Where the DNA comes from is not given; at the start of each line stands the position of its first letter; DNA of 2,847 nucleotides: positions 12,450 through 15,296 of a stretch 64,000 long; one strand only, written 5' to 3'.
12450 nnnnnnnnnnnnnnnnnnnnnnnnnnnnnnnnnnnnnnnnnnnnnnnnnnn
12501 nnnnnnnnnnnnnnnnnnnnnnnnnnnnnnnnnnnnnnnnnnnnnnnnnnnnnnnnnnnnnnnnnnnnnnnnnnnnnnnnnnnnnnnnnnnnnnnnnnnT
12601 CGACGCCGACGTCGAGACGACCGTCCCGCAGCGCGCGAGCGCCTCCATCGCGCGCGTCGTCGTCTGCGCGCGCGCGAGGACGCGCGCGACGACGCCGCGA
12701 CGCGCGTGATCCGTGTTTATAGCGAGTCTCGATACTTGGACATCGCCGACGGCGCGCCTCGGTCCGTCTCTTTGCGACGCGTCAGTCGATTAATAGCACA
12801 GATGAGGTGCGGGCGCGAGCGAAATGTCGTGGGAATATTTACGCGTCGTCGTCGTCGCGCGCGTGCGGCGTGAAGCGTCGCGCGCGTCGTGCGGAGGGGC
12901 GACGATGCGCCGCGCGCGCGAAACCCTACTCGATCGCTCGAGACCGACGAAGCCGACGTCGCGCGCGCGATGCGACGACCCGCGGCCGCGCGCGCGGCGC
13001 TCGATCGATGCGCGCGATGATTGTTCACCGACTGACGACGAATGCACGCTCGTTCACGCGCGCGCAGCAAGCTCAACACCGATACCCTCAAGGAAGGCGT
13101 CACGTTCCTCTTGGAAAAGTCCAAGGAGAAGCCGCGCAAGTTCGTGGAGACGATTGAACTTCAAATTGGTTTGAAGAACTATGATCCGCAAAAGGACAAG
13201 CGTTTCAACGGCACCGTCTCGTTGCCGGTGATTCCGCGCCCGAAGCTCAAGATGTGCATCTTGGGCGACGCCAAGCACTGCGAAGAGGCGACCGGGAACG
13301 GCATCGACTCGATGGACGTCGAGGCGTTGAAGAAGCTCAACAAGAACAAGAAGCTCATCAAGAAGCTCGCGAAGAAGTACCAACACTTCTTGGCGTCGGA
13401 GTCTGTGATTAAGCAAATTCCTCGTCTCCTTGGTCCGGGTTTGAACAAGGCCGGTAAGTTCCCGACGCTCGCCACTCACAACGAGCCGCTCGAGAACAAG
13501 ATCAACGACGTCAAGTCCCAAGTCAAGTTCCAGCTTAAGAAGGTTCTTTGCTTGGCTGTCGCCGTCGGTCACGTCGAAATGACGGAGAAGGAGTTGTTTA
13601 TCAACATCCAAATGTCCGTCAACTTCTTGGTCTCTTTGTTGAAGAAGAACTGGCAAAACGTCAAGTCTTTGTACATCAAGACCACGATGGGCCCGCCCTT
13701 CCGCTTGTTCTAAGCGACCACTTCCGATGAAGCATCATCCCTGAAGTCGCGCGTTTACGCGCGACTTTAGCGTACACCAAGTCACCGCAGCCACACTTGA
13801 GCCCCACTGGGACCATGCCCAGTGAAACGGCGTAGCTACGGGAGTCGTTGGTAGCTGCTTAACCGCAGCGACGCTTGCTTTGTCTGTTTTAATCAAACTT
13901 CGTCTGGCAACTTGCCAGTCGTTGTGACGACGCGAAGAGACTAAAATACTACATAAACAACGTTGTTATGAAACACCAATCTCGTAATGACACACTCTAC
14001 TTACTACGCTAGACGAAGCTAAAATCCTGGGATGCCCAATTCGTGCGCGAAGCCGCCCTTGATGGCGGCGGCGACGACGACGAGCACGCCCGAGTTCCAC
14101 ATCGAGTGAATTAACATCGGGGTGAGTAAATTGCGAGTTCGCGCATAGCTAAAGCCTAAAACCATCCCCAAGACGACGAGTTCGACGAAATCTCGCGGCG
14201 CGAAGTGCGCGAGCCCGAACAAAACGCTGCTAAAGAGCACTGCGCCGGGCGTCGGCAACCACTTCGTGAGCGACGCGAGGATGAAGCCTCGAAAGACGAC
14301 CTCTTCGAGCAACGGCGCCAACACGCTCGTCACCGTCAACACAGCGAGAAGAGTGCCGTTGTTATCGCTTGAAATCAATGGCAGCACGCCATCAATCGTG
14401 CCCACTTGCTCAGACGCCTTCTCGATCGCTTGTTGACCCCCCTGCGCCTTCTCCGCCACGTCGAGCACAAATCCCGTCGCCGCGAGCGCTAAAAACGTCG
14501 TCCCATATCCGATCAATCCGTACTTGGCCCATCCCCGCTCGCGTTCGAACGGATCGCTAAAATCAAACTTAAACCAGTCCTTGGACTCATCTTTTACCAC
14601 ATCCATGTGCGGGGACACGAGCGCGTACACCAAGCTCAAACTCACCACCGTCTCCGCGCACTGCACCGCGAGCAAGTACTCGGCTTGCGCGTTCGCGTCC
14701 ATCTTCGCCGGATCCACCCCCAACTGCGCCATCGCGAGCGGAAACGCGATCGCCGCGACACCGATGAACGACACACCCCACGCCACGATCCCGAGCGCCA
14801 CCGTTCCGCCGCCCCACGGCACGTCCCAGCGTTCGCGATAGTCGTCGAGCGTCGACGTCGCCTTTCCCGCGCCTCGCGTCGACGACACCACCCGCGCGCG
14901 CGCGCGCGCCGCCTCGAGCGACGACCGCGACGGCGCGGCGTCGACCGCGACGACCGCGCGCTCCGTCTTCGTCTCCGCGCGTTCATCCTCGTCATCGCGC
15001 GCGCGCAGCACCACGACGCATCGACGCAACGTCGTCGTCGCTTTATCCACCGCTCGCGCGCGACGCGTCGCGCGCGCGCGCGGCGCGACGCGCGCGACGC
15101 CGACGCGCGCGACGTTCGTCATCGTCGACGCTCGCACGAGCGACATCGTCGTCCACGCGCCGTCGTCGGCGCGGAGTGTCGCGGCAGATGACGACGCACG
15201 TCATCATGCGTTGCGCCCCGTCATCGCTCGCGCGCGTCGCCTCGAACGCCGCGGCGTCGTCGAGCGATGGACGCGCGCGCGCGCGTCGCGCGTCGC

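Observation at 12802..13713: RPL10A initiates from a 5-nt first exon (ATGAG) separated from the rest of the gene by a 261-nt intron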

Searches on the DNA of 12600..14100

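Call 20: search_rna_families(source=window, start=12600, end=14100, threshold=evalue, max_evalue=1)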
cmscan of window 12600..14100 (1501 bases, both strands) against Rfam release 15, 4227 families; matches with E-value up to 1: 2.
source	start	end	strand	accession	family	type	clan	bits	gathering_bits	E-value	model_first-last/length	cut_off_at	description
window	12622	12739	-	RF02242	Xoo5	Gene; sRNA;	-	20.2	50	0.24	1-124/124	no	Xanthomonadaceae sRNA Xoo5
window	12959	13168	-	RF02691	BTH_s19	Gene; sRNA;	-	15.7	153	0.29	1-224/224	no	Burkholderia sRNA 19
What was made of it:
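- On snoRNA- or other ncRNA-hosting ribosomal protein gene intron: The Rfam scan of 12600-14100 at E<=1 gave only two sub-threshold bacterial sRNA matches on the opposite strand (20.2 and 15.7 bits against gathering scores of 50 and 153, call 20).
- Tried and rejected: Rfam at E<=1 gave only two sub-threshold bacterial sRNA hits on the opposite strand (call 20).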

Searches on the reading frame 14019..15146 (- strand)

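Call 21: search_protein_families(library=pfam, proteins=[window:14019-15146:-])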
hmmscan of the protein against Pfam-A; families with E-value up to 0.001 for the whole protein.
window:14019-15146:- (375 aa): 1 family
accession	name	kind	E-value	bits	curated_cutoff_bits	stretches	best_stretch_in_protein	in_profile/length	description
PF02517.21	Rce1-like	-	2.1e-23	82.9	22.4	1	265-352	3-92/93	Type II CAAX prenyl endopeptidase Rce1-like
